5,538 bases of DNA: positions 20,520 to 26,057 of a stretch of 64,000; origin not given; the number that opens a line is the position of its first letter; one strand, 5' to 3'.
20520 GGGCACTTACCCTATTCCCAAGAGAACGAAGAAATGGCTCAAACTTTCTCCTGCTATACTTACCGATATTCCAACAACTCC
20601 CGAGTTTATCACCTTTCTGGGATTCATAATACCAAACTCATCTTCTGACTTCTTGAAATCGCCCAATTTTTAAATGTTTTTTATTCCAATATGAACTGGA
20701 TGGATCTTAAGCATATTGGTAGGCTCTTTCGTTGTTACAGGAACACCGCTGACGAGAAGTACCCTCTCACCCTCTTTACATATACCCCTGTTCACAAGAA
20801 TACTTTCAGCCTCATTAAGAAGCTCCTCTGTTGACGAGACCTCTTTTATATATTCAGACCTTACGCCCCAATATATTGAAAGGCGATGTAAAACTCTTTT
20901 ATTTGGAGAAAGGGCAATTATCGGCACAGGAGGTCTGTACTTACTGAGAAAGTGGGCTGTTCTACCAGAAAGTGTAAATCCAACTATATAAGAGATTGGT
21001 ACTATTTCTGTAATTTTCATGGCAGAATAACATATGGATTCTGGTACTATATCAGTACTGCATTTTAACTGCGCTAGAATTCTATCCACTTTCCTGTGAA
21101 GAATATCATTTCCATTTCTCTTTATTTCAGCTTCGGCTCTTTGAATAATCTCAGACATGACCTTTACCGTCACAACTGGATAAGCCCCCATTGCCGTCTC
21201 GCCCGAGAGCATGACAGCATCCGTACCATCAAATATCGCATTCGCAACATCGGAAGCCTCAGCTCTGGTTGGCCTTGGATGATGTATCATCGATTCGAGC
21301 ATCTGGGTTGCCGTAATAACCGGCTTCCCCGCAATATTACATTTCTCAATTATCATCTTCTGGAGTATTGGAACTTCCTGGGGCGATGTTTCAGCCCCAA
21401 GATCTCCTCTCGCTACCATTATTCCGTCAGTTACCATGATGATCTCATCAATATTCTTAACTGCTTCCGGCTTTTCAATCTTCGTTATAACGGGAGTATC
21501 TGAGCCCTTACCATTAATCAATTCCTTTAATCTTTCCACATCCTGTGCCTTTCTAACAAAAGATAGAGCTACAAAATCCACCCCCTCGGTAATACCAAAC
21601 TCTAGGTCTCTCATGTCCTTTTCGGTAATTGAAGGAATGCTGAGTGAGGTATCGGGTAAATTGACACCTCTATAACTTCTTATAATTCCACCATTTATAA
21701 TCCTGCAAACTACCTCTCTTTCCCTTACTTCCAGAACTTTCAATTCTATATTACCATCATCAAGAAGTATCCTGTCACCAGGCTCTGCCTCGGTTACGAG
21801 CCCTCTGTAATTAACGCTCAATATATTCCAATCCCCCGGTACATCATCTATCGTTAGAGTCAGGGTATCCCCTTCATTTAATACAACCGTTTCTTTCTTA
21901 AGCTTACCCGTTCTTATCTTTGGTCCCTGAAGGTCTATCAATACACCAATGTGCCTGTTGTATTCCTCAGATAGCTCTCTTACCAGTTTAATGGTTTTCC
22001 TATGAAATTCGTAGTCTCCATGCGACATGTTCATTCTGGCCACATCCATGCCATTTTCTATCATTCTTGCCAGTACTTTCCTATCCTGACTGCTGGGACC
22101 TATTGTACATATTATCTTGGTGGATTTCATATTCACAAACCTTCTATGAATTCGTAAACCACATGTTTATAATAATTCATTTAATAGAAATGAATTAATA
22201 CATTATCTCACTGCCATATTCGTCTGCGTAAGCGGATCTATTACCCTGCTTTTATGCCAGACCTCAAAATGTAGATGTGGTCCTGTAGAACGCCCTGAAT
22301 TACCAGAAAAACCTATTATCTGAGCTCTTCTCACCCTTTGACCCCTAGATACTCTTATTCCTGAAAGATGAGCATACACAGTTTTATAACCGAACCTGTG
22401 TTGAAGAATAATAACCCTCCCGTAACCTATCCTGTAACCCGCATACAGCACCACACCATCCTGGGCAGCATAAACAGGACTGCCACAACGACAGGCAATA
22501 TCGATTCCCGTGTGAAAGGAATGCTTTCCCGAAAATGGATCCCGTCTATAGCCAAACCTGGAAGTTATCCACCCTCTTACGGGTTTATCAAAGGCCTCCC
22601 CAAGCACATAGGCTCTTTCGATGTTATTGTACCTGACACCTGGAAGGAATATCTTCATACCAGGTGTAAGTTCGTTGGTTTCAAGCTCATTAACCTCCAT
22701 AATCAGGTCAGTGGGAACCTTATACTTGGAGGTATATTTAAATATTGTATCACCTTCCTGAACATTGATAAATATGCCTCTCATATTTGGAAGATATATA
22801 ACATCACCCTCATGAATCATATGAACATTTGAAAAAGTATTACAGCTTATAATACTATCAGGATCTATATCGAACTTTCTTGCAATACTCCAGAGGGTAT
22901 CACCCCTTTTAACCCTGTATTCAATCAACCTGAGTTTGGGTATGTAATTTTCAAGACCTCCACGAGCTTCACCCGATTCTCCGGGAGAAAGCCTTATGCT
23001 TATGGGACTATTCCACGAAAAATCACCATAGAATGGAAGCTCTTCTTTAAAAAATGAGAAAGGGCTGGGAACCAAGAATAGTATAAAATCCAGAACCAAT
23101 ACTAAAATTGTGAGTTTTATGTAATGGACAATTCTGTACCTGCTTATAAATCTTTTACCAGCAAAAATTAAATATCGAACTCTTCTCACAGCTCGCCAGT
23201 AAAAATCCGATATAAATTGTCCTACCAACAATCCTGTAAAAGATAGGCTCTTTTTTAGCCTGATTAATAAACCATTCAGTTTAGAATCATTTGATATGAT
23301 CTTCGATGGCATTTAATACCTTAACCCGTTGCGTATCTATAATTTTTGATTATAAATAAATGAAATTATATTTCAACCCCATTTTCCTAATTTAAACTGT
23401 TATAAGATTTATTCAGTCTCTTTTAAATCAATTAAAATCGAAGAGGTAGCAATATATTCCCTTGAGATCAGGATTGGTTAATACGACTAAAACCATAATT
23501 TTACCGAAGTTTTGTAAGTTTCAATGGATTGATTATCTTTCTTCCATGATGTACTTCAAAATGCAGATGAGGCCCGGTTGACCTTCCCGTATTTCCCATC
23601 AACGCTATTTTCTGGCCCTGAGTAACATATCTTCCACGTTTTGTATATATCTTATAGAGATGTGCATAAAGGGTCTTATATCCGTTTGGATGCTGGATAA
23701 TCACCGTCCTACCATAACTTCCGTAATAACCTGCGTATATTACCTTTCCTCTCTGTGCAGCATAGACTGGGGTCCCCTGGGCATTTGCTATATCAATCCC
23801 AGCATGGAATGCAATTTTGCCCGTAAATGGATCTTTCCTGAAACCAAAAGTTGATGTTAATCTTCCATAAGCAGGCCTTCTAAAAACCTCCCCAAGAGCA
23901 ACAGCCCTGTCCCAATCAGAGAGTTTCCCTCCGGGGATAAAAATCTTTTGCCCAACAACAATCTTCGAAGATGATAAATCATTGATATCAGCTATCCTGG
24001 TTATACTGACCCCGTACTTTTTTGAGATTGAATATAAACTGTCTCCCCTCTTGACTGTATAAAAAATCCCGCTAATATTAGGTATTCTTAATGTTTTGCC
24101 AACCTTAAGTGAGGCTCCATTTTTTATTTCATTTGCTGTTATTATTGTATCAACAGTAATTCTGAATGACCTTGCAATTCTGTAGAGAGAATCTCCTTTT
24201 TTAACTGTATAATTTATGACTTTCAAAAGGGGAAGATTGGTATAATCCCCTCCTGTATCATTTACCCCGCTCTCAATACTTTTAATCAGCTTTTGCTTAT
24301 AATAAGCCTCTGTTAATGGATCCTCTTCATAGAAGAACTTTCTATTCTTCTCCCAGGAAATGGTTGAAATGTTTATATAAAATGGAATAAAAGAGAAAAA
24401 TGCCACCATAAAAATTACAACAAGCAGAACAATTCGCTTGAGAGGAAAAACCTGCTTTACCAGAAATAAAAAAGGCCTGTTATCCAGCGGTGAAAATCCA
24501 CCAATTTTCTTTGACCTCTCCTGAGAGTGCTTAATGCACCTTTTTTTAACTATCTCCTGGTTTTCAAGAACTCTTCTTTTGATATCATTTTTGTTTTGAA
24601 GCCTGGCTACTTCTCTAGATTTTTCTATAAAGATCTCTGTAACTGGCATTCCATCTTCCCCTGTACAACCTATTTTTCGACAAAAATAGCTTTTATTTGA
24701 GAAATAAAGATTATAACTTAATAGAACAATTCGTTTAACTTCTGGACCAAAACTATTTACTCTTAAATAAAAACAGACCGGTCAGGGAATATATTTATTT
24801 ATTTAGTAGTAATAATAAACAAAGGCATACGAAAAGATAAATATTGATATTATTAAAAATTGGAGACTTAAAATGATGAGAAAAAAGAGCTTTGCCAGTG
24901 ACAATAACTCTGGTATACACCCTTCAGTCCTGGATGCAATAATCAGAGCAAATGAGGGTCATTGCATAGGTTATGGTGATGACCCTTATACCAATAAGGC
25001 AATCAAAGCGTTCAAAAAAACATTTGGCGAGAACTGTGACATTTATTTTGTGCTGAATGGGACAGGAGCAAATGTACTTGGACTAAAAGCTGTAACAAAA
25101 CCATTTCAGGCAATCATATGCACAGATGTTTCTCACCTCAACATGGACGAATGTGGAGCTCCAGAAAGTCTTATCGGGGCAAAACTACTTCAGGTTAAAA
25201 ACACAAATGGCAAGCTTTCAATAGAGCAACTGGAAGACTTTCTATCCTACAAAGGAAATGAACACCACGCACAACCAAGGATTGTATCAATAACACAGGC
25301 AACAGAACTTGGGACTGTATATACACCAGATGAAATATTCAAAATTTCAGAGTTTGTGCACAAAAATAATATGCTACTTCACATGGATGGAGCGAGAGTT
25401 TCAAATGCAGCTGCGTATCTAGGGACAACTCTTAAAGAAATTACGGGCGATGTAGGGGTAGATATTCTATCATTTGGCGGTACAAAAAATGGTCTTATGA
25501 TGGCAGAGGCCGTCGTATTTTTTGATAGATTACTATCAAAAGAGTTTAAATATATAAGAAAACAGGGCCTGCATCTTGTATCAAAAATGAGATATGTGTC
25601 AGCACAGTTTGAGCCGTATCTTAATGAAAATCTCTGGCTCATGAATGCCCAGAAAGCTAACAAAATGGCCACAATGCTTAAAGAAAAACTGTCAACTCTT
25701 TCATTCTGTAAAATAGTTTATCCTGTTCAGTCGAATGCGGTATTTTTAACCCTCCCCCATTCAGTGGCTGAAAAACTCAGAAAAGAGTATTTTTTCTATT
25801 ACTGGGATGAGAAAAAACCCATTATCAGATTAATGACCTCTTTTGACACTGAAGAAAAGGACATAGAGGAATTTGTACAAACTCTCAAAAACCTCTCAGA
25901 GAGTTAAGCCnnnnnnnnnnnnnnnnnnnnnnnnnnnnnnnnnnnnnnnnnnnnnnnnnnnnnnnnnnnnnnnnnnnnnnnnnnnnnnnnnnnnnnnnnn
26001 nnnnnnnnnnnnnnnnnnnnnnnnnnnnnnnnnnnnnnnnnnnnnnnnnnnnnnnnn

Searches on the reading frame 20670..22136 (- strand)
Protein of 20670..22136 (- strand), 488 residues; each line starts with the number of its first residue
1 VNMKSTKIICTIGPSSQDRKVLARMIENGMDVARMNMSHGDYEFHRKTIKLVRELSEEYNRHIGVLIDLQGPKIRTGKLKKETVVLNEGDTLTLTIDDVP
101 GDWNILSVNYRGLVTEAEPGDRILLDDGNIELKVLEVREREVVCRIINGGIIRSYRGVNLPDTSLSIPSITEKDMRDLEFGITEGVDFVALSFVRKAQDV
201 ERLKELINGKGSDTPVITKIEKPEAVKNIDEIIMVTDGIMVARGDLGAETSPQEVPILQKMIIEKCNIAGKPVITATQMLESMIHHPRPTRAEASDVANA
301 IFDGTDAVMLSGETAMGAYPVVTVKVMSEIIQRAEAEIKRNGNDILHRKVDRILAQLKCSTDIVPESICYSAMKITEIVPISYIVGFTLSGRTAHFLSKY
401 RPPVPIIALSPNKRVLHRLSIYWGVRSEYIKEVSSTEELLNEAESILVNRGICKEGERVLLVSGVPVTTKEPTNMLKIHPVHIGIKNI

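Call 39: search_protein_families(library=pfam, proteins=[window:20670-22136:-], max_evalue=0.00001)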
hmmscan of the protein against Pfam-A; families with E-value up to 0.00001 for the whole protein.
window:20670-22136:- (488 aa): 2 families
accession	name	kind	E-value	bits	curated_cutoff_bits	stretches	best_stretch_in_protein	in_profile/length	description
PF00224.27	PK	-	1.4e-125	419.2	30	1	3-324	1-328/328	Pyruvate kinase, barrel domain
PF02887.21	PK_C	-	4e-33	114.3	28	1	366-479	1-114/114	Pyruvate kinase, alpha/beta domain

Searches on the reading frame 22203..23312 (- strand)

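Call 39: search_protein_families(library=pfam, proteins=[window:22203-23312:-], max_evalue=0.00001)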
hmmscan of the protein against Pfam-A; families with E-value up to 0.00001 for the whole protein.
window:22203-23312:- (369 aa): 3 families
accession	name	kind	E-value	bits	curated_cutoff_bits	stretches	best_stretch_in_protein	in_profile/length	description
PF01551.29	Peptidase_M23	-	2.2e-35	121.1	28.7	1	266-360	2-96/96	Peptidase family M23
PF01476.26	LysM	-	5e-21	74.8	20.9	1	132-175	1-43/43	LysM domain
PF23473.1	LysM3_LYK4_5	-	7e-07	29.7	29.3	0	129-163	2-36/48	LYK4/5 LysM3 domain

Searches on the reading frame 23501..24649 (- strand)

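Call 39: search_protein_families(library=pfam, proteins=[window:23501-24649:-], max_evalue=0.00001)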
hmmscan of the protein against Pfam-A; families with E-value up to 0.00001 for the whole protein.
window:23501-24649:- (382 aa): 4 families
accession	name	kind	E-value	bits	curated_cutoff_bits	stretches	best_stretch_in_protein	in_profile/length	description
PF01551.29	Peptidase_M23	-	6.2e-36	122.9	28.7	1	281-375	2-96/96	Peptidase family M23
PF01476.26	LysM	-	4.6e-34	116.5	20.9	2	197-239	1-43/43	LysM domain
PF23473.1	LysM3_LYK4_5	-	1.2e-12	48.2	29.3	0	197-233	5-41/48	LYK4/5 LysM3 domain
PF23446.1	LysM1_NFP_LYK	-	8.6e-06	27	36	0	203-239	16-54/60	NFP/LYK LysM1 domain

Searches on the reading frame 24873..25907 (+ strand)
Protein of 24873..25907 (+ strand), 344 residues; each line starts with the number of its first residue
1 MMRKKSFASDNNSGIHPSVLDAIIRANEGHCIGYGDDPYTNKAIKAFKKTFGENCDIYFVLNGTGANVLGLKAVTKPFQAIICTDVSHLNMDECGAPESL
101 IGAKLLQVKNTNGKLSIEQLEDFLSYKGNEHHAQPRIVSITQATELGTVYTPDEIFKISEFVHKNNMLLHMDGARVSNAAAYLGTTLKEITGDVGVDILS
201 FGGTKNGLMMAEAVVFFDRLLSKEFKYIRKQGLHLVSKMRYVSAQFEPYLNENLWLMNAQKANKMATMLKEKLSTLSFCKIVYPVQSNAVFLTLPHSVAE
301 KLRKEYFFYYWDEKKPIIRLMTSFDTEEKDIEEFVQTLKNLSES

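Call 39: search_protein_families(library=pfam, proteins=[window:24873-25907:+], max_evalue=0.00001)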
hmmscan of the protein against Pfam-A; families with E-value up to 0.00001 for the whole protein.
window:24873-25907:+ (344 aa): 2 families
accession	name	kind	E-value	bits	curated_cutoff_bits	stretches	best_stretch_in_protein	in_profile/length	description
PF01212.27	Beta_elim_lyase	-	8.8e-50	170.1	27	1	7-292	2-283/288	Beta-eliminating lyase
PF00155.27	Aminotran_1_2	-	4.6e-06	26.5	19.7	0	12-172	16-185/361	Aminotransferase class I and II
